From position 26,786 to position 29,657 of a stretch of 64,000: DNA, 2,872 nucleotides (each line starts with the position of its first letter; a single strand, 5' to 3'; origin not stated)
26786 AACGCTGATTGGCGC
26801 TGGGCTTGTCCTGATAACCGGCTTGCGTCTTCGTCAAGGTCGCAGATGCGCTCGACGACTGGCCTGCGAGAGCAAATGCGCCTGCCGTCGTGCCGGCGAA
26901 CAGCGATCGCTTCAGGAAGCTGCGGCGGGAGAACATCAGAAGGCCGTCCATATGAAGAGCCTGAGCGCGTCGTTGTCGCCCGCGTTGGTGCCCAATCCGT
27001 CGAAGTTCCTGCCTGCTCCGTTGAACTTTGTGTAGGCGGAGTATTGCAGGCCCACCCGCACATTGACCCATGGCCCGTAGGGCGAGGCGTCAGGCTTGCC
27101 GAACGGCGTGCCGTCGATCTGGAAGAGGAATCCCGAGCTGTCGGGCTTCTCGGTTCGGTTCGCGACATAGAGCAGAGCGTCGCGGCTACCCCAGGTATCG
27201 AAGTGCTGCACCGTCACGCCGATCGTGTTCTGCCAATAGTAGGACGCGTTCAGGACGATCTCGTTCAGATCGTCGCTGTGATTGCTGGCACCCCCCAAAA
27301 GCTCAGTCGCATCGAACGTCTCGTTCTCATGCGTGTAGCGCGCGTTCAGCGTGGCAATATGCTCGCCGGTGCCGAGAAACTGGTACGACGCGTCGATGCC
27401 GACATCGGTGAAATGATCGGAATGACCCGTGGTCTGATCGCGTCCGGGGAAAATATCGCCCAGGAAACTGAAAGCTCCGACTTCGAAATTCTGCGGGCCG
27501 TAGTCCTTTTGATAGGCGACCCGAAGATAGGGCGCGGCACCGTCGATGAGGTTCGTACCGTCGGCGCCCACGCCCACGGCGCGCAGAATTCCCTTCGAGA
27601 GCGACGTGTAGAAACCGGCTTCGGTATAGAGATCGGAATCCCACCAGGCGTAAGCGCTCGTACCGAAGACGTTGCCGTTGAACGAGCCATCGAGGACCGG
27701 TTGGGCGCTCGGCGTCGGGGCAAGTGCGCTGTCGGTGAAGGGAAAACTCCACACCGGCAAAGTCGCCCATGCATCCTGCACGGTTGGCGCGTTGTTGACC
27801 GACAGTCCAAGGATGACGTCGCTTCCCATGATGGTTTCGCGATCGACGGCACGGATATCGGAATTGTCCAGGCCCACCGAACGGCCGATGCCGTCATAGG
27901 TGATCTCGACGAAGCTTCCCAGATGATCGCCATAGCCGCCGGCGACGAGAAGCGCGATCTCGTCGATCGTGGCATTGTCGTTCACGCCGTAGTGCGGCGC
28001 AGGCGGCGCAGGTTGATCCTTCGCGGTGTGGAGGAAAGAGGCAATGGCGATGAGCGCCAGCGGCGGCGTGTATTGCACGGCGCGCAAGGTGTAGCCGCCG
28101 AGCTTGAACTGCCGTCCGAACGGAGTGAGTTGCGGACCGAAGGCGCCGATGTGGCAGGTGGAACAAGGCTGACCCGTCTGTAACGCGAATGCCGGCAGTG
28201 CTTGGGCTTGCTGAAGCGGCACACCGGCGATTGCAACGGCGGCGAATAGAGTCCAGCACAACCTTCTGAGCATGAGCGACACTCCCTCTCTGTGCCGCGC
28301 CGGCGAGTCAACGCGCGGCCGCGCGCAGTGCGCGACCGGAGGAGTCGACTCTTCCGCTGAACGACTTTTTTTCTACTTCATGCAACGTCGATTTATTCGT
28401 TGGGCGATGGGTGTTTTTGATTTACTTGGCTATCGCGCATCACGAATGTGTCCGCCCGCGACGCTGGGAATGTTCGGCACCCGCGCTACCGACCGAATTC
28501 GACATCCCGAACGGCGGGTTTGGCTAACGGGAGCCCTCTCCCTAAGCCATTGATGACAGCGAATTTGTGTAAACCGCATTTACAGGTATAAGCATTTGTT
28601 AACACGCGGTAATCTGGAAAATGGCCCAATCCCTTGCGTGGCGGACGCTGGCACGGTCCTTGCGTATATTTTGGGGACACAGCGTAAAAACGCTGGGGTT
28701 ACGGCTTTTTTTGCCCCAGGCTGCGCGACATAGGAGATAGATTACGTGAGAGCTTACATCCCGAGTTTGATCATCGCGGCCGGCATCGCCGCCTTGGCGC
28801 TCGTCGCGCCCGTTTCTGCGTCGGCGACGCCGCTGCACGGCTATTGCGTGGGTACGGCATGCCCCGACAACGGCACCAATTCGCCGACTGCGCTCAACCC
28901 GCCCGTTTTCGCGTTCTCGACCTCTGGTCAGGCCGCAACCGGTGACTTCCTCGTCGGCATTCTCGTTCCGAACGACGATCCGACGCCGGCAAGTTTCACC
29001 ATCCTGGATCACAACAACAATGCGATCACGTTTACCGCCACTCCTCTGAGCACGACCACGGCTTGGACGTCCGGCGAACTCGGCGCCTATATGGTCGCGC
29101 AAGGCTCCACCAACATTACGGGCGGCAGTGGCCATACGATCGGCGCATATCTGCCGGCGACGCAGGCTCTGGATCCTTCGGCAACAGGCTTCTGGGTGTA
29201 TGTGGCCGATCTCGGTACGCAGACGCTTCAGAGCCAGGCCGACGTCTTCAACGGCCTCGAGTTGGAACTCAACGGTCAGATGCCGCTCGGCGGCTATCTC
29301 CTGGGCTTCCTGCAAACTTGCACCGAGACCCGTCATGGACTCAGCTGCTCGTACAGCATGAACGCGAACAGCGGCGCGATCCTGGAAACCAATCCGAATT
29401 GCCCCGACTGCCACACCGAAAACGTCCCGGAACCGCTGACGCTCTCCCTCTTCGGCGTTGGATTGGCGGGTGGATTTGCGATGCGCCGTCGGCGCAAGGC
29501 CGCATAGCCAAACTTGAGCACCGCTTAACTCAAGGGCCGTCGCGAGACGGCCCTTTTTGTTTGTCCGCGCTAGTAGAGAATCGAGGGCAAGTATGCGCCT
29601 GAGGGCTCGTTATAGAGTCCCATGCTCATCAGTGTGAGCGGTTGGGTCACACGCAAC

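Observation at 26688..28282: Cyc2-like fused monohaem cytochrome-porin translationally coupled to a PioC/Iro-like HiPIP: candidate two-gene outer-membrane iron-oxidation / electron-uptake module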

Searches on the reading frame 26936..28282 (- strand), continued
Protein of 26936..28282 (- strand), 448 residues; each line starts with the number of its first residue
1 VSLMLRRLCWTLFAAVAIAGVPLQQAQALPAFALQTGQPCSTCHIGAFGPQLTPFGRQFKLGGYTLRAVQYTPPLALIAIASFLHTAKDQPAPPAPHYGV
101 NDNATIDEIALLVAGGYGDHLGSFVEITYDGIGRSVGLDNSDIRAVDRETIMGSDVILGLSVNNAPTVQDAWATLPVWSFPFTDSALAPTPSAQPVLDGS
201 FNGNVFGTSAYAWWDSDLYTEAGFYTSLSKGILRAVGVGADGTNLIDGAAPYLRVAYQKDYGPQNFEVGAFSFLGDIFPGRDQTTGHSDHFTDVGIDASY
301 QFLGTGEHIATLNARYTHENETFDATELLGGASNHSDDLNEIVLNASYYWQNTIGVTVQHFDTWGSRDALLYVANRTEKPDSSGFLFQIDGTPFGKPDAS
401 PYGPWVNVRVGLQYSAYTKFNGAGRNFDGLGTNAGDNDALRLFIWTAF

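Call 67: find_homologous_proteins(query=L094:2435-3856:+, max_evalue=0.001)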
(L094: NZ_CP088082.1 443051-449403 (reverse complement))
Query L094:2435-3856:+ (473 aa): 3474 proteins with E <= 0.001 among 8000 candidates; the best 120 are listed.
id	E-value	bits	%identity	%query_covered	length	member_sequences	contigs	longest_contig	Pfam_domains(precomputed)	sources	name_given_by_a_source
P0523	0.0e+0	1081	99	100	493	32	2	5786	-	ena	-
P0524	1.0e-250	851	75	100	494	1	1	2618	-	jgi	-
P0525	4.4e-248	842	76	100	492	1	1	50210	-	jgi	jgi:hypothetical protein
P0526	1.5e-247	840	78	98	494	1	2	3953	-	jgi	jgi:hypothetical protein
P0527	6.1e-246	835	76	97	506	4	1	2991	-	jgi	-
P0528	8.6e-246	834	76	100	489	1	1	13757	-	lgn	-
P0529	1.8e-244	830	75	99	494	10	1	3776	-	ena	-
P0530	8.3e-241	818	73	100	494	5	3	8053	-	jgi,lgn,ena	-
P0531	2.4e-240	817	74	100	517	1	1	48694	-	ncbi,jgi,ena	jgi:hypothetical protein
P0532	3.5e-240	816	75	98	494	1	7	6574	-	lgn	-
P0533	1.5e-239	814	73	100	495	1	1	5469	-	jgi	-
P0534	2.6e-239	813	74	97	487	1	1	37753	-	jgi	jgi:hypothetical protein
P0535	1.2e-238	811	74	97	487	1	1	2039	-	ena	-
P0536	1.4e-237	807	72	100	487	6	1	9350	-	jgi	jgi:hypothetical protein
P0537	3.3e-237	806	74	100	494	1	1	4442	-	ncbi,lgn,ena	-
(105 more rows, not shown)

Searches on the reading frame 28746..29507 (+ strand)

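Call 3: search_protein_families(library=pfam, proteins=[window:28746-29507:+], max_evalue=1)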
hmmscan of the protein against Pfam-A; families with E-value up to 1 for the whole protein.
window:28746-29507:+ (253 aa): 1 family
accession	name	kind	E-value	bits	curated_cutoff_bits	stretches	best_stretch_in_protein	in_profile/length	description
PF07589.16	PEP-CTERM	-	7.6e-07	29.4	20.7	1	227-249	2-24/24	PEP-CTERM motif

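Call 4: search_protein_families(library=ncbifam, proteins=[window:28746-29507:+], max_evalue=1)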
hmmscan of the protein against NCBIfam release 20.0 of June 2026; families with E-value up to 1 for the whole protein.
window:28746-29507:+ (253 aa): 14 families
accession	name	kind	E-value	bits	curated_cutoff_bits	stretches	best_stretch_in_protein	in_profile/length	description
NF038125.1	PEP_CTERM_THxN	subfamily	1.9e-05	24.4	85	1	225-250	221-245/246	THxN family PEP-CTERM protein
TIGR02595.1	PEP_CTERM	domain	2.3e-05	24.9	16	1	227-251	1-24/24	PEP-CTERM sorting domain-containing protein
NF041538.1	PEP_EDSA_1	subfamily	4.9e-05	23.1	100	1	226-250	283-307/307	EDSAP-1 family PEP-CTERM protein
NF038120.1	PEP_CTERM_QFxxD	subfamily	0.00024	21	80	1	224-249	190-214/215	NF038120 family PEP-CTERM protein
NF041927.1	Xrt_dep_XDP1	equivalog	0.00084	19.4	125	1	224-250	216-242/242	exosortase-dependent surface protein XDP1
NF033947.0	PEP-cistern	hypoth_equivalog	0.0016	18.2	60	1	212-249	163-195/195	cistern family PEP-CTERM protein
NF038129.1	PEP_NF038129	equivalog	0.0077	16.1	65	1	222-250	166-194/194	NF038129 family PEP-CTERM protein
NF038118.1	PEP_CTERM_CCXG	equivalog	0.02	14.6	90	1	221-250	170-198/199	CCXG family PEP-CTERM protein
TIGR03901.2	MYXO-CTERM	domain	0.022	15.1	20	1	219-250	4-34/34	MYXO-CTERM sorting domain-containing protein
NF033554.9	floc_PepA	equivalog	0.034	13.9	80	1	10-251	4-261/261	flocculation-associated PEP-CTERM protein PepA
TIGR04155.1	cyano_PEP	subfamily_domain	0.035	13.9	21.6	1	227-246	1-18/27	PEP-CTERM sorting domain-containing protein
NF038119.1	PEP_CTERM_MHFG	equivalog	0.16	12.2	100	1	214-250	223-259/260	MHFG family PEP-CTERM protein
NF051874.1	PVV_CTERM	equivalog_domain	0.49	10.2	27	0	237-252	18-34/38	PVV-CTERM domain-containing choice-of-anchor G protein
NF038126.1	PEP_CTERM_FxDxF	subfamily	0.52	10.5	50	1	224-249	139-165/165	FxDxF family PEP-CTERM protein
